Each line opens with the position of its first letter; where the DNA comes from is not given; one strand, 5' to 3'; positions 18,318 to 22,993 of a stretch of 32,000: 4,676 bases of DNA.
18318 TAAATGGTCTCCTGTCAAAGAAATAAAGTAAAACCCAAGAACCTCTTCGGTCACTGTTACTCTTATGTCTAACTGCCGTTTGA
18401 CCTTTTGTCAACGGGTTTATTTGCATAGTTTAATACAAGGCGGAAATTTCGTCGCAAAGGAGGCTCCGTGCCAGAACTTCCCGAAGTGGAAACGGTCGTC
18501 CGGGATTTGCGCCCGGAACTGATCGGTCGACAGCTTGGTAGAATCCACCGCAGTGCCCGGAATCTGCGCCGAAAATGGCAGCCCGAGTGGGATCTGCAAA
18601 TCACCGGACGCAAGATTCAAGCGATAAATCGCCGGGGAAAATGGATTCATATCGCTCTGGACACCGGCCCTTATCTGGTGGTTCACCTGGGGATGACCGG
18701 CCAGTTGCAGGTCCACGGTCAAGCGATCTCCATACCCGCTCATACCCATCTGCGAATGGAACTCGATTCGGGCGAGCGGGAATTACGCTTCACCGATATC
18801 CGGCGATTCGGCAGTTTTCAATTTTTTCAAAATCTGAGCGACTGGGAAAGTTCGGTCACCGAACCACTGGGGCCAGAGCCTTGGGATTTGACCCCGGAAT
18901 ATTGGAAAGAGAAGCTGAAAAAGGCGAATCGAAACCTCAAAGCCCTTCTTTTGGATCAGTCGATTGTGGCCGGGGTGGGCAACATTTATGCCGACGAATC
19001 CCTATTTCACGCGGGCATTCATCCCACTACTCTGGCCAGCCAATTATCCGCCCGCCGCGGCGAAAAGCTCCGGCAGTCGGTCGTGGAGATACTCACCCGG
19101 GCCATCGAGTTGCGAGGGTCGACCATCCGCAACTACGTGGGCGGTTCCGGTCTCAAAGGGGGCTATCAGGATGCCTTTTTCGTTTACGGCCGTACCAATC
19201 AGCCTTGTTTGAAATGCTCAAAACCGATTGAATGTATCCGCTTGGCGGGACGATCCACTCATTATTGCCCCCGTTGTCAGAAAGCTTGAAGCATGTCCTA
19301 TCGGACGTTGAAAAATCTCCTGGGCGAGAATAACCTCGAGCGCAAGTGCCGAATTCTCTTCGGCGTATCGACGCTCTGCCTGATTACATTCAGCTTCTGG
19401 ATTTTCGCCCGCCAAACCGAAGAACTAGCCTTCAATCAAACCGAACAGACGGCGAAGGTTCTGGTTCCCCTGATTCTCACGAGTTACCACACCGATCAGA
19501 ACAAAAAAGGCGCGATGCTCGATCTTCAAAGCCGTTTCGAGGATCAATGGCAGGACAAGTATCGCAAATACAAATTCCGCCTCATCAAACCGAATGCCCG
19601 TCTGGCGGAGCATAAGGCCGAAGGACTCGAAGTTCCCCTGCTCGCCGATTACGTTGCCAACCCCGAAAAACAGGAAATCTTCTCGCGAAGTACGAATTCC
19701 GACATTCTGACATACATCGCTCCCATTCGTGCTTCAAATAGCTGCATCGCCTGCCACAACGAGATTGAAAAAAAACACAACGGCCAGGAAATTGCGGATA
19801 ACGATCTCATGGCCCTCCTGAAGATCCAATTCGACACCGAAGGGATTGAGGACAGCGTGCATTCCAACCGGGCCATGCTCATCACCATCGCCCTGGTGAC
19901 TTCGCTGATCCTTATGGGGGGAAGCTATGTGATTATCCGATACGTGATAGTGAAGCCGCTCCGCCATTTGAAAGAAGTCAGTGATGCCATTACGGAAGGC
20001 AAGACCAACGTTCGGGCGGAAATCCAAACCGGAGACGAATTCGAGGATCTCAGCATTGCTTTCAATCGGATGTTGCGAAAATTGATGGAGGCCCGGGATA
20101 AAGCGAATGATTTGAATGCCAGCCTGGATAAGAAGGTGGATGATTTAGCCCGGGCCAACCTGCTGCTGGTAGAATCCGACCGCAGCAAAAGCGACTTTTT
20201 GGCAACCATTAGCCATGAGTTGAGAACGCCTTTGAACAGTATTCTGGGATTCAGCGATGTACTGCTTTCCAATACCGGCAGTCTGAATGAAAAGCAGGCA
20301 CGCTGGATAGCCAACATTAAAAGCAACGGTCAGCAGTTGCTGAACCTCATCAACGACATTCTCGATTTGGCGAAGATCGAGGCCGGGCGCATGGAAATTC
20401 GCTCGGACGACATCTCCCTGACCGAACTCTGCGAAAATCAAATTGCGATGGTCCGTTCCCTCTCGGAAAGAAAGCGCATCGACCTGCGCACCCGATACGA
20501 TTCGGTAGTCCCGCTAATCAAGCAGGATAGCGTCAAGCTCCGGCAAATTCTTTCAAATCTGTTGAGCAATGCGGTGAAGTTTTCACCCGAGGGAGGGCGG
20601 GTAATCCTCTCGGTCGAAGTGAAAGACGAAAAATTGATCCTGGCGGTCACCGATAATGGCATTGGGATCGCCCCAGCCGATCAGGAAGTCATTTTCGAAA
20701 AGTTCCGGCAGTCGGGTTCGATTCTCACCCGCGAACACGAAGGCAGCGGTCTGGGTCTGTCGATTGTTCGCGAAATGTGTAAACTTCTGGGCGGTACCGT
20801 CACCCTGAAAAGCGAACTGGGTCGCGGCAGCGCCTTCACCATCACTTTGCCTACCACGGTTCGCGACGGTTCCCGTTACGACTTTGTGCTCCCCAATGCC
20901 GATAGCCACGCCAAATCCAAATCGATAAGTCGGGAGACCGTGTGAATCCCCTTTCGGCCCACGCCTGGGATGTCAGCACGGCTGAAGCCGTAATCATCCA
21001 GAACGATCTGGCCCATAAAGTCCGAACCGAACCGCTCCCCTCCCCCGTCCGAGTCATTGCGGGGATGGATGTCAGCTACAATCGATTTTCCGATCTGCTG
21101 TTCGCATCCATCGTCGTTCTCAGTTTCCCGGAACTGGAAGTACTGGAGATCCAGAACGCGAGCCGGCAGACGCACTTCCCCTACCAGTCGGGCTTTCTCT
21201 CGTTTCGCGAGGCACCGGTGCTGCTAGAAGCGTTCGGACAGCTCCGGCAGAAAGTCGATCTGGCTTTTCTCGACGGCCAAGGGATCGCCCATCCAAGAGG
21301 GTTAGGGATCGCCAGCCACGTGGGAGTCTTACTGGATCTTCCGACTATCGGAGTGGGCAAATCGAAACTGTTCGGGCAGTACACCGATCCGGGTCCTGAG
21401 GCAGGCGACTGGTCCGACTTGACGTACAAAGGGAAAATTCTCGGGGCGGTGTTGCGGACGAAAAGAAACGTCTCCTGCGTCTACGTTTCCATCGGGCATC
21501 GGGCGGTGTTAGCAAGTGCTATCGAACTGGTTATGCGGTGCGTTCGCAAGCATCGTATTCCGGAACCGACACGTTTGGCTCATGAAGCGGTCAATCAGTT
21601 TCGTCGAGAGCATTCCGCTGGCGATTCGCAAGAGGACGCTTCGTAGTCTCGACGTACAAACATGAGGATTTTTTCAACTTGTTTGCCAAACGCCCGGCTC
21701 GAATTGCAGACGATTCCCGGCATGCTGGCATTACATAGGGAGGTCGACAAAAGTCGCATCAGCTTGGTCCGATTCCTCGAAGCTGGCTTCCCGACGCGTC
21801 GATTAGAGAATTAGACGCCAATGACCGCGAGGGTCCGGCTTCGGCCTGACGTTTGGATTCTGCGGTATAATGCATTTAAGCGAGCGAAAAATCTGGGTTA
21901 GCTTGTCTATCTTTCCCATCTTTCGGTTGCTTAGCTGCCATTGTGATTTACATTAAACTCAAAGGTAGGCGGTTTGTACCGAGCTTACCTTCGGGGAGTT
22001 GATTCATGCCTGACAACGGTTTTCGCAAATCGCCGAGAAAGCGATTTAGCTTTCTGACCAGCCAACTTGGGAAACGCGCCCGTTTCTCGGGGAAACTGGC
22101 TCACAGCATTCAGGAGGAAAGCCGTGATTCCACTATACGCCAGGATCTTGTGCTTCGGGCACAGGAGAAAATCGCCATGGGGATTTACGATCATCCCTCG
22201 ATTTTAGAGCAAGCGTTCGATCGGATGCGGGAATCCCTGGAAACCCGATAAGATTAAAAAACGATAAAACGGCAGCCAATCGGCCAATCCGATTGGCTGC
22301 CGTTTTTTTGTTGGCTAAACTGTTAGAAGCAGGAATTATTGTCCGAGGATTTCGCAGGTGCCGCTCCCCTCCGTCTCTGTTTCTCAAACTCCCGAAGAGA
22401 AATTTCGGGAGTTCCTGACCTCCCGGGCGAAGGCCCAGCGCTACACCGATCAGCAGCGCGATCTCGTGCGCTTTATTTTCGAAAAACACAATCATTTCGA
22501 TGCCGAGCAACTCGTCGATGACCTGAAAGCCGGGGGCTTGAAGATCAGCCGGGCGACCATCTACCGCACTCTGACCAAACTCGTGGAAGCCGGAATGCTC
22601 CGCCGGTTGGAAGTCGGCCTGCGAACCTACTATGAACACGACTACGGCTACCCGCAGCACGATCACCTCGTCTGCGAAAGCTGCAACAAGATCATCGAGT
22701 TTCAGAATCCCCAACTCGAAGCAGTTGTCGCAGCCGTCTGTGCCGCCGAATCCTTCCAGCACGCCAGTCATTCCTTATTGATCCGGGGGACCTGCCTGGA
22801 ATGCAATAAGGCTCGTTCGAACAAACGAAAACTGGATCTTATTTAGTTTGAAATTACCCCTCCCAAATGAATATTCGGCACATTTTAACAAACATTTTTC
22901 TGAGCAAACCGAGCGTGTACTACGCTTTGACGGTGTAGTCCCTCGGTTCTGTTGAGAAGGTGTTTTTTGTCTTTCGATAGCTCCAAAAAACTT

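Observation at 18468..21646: Heme-c (CxxCH) periplasmic sensor kinase packed between Fpg and endonuclease V as an apparent single operon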

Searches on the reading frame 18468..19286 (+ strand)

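Call 3: search_protein_families(library=pfam, proteins=[window:18468-19286:+], max_evalue=0.01)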
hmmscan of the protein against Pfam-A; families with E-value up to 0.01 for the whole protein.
window:18468-19286:+ (273 aa): 4 families
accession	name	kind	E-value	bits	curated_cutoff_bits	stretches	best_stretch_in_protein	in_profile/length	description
PF01149.29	Fapy_DNA_glyco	-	4.7e-33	114.7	25.5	1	1-116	1-116/117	Formamidopyrimidine-DNA glycosylase N-terminal domain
PF06831.19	H2TH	-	3.5e-28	97.9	34.7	1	134-222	1-91/93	Formamidopyrimidine-DNA glycosylase H2TH domain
PF06827.20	zf-FPG_IleRS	-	5.8e-10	39.2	21.3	1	245-272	2-29/30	Zinc finger found in FPG and IleRS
PF05833.16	NFACT_N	-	0.00083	18.7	31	1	135-212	167-243/456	NFACT N-terminal and middle domains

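Call 4: search_protein_families(library=ncbifam, proteins=[window:18468-19286:+], max_evalue=0.01)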
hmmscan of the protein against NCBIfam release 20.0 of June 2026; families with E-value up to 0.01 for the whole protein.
window:18468-19286:+ (273 aa): 7 families
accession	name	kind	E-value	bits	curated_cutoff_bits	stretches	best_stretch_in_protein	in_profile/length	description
NF002211.1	PRK01103.1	equivalog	4.2e-87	292.2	212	1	1-272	1-274/274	bifunctional DNA-formamidopyrimidine glycosylase/DNA-(apurinic or apyrimidinic site) lyase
TIGR00577.1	fpg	equivalog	1.7e-85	286.7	203.3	1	1-271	1-276/276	DNA-formamidopyrimidine glycosylase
NF011385.0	PRK14810.1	equivalog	2e-76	257.1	423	1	1-272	1-272/272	DNA-formamidopyrimidine glycosylase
NF010551.0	PRK13945.1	equivalog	1.2e-74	251.3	348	1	1-272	1-282/282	DNA-formamidopyrimidine glycosylase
NF011386.0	PRK14811.1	equivalog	1.6e-63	214.5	414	1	1-272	1-263/269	DNA-formamidopyrimidine glycosylase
NF007763.0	PRK10445.1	equivalog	1.6e-27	96.6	252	1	1-272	1-263/263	endonuclease VIII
NF040775.1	endonuc_Nei2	equivalog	1.4e-21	77.1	400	1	4-272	4-252/252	endonuclease VIII Nei2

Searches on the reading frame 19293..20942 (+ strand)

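Call 3: search_protein_families(library=pfam, proteins=[window:19293-20942:+], max_evalue=0.01)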
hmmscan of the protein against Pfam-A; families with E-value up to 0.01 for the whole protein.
window:19293-20942:+ (550 aa): 5 families
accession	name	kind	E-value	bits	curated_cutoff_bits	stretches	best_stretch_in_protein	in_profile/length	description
PF02518.31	HATPase_c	-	9.9e-33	113.3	26.4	1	412-521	2-109/111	Histidine kinase-, DNA gyrase B-, and HSP90-like ATPase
PF00512.31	HisKA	-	2.7e-22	79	26.9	1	298-365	1-66/66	His Kinase A (phospho-acceptor) domain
PF00672.30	HAMP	-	3.3e-10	40.6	25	1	217-264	4-51/53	HAMP domain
PF11845.13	Tll0287-like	-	8.1e-09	36.5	24.1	1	82-163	43-116/144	Tll0287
PF14501.12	HATPase_c_5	-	0.00062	20.1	22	0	415-508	5-91/102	GHKL domain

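Call 4: search_protein_families(library=ncbifam, proteins=[window:19293-20942:+], max_evalue=0.01)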
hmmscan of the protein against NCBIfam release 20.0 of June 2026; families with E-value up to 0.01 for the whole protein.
window:19293-20942:+ (550 aa): 90 families (the best 25 are shown)
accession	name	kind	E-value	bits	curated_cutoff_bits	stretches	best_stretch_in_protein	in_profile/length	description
TIGR02956.1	TMAO_torS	equivalog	6.5e-68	229.7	676.5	1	272-523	437-684/967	TMAO reductase system sensor histidine kinase/response regulator TorS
NF011874.0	PRK15347.1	equivalog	3.4e-66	223.9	852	1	194-522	296-615/921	two component system sensor kinase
NF038297.2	hybrid_HK_HrmK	equivalog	2.8e-64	217.9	725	1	264-526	201-462/607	hybrid histidine kinase/response regulator HrmK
NF046044.1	PnpS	equivalog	1.8e-63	214.9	400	1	296-520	167-390/390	two-component system histidine kinase PnpS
NF041947.1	LuxQ_Vibrio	equivalog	3e-61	207.4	1200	1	294-527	467-702/843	quorum-sensing autoinducer 2 sensor kinase/phosphatase LuxQ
NF047874.1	MASE3_PAS_HK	subfamily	8.3e-60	203.3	560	1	292-528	391-632/655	MASE3 domain-containing sensor histidine kinase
NF008318.0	PRK11107.1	equivalog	2.3e-59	201.3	890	1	131-523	121-520/920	two-component sensor histidine kinase BarA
NF033092.0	HK_WalK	equivalog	1.1e-58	199.3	725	2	296-520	369-593/594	cell wall metabolism sensor histidine kinase WalK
NF045901.1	HisKinLetSLeg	equivalog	3.8e-54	184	1650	1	129-519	113-516/906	two-component system sensor histidine kinase LetS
NF008302.0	PRK11091.1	equivalog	1.3e-51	175.7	838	1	292-524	276-508/779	aerobic respiration two-component sensor histidine kinase ArcB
NF008099.0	PRK10841.1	equivalog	4.1e-50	170.5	920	1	295-521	466-690/949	two-component system sensor histidine kinase RcsC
TIGR02966.1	phoR_proteo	equivalog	5.6e-50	170.2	334.2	1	296-518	111-332/333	phosphate regulon sensor histidine kinase PhoR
NF040691.1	MtrAB_MtrB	equivalog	2.6e-48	165.3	450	1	182-523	176-494/507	MtrAB system histidine kinase MtrB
NF041832.1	near_NosP_CTERM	subfamily_domain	1.8e-47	162.2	400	1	296-541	4-245/370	NahK/ErcS family hybrid sensor histidine kinase/response regulator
NF050805.1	CellDivHKDivJCaul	equivalog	3.5e-47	160.9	1000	1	298-522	297-521/531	cell cycle sensor histidine kinase DivJ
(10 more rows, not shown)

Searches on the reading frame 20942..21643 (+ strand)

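Call 3: search_protein_families(library=pfam, proteins=[window:20942-21643:+], max_evalue=0.01)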
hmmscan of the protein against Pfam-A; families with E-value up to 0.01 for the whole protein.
window:20942-21643:+ (234 aa): 1 family
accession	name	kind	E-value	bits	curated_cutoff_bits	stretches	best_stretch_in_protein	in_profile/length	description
PF04493.20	Endonuclease_5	-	7.9e-71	238.3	23.4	1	22-214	2-197/198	Endonuclease V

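Call 4: search_protein_families(library=ncbifam, proteins=[window:20942-21643:+], max_evalue=0.01)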
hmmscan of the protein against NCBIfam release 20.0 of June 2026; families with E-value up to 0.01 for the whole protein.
window:20942-21643:+ (234 aa): 2 families
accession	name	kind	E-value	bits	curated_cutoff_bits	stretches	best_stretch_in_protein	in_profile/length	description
NF041102.1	endonuc_V_Ttgales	equivalog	4.5e-74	249.3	300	1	7-220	2-215/216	endonuclease V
NF008629.1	PRK11617.1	equivalog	1.5e-72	243.5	230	1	12-218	2-209/218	deoxyribonuclease V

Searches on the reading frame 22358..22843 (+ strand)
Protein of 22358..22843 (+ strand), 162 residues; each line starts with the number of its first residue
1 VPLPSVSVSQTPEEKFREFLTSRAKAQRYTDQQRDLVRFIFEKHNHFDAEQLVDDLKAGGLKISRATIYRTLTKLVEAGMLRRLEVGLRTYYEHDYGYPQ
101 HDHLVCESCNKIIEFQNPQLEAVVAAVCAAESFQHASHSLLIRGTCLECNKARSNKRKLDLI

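Call 3: search_protein_families(library=pfam, proteins=[window:22358-22843:+], max_evalue=0.01)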
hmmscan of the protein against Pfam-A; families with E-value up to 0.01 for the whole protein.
window:22358-22843:+ (162 aa): 7 families
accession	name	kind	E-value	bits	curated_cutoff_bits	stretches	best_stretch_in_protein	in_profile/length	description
PF01475.25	FUR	-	4.7e-25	88.5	23.1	1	27-141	4-119/121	Ferric uptake regulator family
PF13565.12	HTH_32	-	1.5e-05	25.9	33.7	1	24-72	24-73/73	Homeodomain-like domain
PF12840.13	HTH_20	-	0.0012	19.2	27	1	61-82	28-49/51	Helix-turn-helix domain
PF01978.25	TrmB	-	0.0013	19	25.6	1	61-91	32-62/68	Sugar-specific transcriptional regulator TrmB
PF03965.22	Penicillinase_R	-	0.003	18.3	22.6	1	30-93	2-63/115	Penicillinase repressor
PF21248.3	SoFic-like_C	-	0.0071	17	27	0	33-94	18-73/76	Protein adenylyltransferase SoFic-like, C-terminal domain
PF08279.18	HTH_11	-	0.0086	16.4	25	0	33-79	2-43/55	HTH domain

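Call 40: search_protein_families(library=ncbifam, proteins=[window:22358-22843:+], max_evalue=0.1)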
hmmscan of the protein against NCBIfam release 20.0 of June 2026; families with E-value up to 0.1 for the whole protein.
window:22358-22843:+ (162 aa): 15 families
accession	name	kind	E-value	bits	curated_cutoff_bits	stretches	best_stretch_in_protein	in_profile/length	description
NF052545.1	TransRegPerRClab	equivalog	7.5e-16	58.4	180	1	23-151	9-136/138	transcriptional regulator PerR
NF006999.0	PRK09462.1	equivalog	1e-15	57.6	146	1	44-153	31-140/148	ferric iron uptake transcriptional regulator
NF051892.1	TransRegFurBacil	equivalog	4e-14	52.9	220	1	24-153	14-147/149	ferric iron uptake transcriptional regulator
NF045678.1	TransRegIrrA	equivalog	5.1e-14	52.4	150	1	23-121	14-112/138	iron response transcriptional regulator IrrA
NF045677.1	FeRespRegIrr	equivalog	1.6e-13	50.8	170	1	25-121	7-103/127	Fur family transcriptional regulator Irr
NF047406.1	TransRegPerRTherm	equivalog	5.8e-13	49.2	200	1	27-152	4-128/130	manganese-dependent transcriptional regulator PerR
NF051891.1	TransRegFurHelico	equivalog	8.9e-13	48.4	200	1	25-151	21-147/148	ferric iron uptake transcriptional regulator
NF008646.0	PRK11639.1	equivalog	6.5e-11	42.2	167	1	24-156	19-153/171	zinc uptake transcriptional repressor Zur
NF047462.1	FUR_perox_PerRA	exception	2e-07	31.6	200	1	27-125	17-115/142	peroxide-responsive transcriptional repressor PerRA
NF047461.1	FUR_perox_PerRB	exception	1.3e-05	25.1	250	1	30-116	29-115/143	peroxide-responsive transcriptional repressor PerRB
NF053606.1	Sta1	subfamily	0.00011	22.3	80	1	53-98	37-81/100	Sta1 family transcriptional regulator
NF040939.2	trans_reg_lrs14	equivalog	0.005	16.9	90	1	47-84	37-69/103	Lrs14 family HTH-type transcriptional regulator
TIGR02018.2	his_ut_repres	equivalog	0.018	14.4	220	1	61-84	33-56/226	histidine utilization transcriptional repressor HutC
NF033516.0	transpos_IS3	equivalog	0.019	14.2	160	1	15-75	116-178/369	IS3 family transposase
NF033788.1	HTH_metalloreg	subfamily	0.091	12.6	55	0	60-94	34-68/77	metalloregulator ArsR/SmtB family transcription factor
